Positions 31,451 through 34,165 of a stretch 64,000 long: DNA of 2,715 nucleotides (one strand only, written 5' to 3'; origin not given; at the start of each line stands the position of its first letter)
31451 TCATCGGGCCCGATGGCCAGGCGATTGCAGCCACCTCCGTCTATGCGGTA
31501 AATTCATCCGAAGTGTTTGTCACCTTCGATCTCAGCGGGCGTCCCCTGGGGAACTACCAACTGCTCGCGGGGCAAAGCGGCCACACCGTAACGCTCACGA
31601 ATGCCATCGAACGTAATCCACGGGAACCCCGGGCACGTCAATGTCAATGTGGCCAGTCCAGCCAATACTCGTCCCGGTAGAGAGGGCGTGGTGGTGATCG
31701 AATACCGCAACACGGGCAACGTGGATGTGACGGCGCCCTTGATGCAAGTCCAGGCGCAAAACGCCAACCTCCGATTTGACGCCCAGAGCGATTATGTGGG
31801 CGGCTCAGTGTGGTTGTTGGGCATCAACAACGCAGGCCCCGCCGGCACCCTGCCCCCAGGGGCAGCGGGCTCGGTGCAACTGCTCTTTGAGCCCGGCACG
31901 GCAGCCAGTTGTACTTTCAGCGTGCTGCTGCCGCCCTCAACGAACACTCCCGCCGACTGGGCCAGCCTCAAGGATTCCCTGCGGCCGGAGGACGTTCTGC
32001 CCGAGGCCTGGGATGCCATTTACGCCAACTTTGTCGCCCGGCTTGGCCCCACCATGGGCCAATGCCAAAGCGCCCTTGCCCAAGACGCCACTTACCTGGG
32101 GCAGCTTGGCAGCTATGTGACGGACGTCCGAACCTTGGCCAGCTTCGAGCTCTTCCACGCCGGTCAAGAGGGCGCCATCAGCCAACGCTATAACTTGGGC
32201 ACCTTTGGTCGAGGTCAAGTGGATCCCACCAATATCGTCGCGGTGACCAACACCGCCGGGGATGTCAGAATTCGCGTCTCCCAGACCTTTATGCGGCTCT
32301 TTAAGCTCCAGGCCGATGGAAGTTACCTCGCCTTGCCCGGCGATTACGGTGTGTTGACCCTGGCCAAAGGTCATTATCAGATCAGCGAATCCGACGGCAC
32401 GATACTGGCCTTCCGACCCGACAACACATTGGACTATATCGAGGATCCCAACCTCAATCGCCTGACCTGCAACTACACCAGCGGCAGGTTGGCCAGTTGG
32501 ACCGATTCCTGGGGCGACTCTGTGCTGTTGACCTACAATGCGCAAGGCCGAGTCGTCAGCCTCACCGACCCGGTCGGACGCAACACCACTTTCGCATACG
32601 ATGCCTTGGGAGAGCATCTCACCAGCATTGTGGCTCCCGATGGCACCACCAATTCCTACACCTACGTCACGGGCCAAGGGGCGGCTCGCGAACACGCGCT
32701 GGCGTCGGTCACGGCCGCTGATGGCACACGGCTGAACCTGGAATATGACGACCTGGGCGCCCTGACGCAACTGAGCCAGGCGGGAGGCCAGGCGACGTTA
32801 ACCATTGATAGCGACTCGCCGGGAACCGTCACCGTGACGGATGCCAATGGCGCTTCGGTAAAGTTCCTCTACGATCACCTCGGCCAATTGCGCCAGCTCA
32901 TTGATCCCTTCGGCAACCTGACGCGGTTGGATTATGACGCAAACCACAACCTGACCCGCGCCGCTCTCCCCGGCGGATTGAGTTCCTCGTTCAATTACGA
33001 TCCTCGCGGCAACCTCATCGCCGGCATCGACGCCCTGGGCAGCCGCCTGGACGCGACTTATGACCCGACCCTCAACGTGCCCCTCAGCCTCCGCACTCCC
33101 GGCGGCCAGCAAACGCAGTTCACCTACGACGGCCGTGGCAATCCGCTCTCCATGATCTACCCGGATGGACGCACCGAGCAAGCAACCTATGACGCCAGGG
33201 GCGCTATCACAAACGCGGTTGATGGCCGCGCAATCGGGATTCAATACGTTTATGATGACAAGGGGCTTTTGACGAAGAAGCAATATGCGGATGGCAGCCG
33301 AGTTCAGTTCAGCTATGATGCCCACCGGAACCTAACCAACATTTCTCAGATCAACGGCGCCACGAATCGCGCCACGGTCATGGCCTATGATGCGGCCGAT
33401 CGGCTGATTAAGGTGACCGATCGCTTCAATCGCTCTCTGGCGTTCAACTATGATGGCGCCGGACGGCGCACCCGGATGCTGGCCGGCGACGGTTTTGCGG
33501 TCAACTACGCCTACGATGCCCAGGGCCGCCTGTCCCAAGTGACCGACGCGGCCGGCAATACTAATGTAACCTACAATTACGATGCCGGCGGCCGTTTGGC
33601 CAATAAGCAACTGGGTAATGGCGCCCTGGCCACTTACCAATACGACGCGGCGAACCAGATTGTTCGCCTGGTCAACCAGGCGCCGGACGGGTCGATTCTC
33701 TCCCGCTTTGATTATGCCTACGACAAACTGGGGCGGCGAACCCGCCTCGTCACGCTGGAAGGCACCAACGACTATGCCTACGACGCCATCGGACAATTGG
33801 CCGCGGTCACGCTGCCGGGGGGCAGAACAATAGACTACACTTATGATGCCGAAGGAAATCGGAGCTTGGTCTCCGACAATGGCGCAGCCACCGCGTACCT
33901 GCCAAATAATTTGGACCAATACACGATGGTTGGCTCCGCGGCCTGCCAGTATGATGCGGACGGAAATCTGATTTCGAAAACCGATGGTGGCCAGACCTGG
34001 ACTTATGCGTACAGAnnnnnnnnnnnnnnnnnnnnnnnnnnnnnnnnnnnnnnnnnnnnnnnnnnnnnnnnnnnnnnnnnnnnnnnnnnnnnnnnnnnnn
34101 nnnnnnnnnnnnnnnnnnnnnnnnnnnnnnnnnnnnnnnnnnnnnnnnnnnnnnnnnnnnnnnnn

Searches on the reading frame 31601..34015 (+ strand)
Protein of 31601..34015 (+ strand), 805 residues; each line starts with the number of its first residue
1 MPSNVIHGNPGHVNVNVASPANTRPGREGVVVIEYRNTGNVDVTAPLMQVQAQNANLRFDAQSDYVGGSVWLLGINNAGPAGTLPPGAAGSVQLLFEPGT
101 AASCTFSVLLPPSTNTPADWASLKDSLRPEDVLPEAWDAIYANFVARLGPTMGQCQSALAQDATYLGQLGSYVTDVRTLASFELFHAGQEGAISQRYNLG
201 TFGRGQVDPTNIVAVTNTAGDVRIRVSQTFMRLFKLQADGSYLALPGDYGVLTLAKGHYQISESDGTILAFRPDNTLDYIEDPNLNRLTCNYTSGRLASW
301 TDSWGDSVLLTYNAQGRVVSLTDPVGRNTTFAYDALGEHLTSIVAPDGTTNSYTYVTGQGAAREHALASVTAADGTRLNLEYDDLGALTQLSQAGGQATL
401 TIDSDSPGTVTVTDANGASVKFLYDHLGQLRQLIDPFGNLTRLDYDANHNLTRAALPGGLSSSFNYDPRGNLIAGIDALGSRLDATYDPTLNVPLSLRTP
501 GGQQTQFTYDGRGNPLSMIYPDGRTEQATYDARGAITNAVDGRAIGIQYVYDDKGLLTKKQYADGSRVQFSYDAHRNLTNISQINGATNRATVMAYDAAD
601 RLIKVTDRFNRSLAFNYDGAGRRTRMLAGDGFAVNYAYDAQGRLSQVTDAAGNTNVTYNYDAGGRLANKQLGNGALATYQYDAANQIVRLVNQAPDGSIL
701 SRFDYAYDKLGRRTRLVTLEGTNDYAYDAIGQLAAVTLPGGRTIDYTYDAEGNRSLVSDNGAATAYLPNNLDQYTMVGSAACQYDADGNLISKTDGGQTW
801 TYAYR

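Call 5: search_protein_families(library=pfam, proteins=[window:31601-34015:+], max_evalue=0.01)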
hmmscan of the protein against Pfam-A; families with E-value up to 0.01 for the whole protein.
window:31601-34015:+ (805 aa): 1 family
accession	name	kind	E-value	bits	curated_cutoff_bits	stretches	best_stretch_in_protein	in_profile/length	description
PF05593.20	RHS_repeat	-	9.6e-75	246.2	22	12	312-350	1-38/38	RHS Repeat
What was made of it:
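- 32234..34562 (+): RHS/YD-repeat shell. Pfam RHS_repeat, 12 stretches, E 9.6e-75 (call 5).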

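Call 6: search_protein_families(library=ncbifam, proteins=[window:31601-34015:+], max_evalue=0.01)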
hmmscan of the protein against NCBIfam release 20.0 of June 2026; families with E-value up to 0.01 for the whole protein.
window:31601-34015:+ (805 aa): 2 families
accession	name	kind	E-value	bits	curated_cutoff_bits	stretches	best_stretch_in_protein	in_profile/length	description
TIGR01643.1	YD_repeat_2x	repeat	7.4e-59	194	15.8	8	727-762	1-36/42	YD repeat-containing protein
NF041261.1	RHS_core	equivalog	1.3e-42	145.8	2000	2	311-518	432-634/1261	RHS element core protein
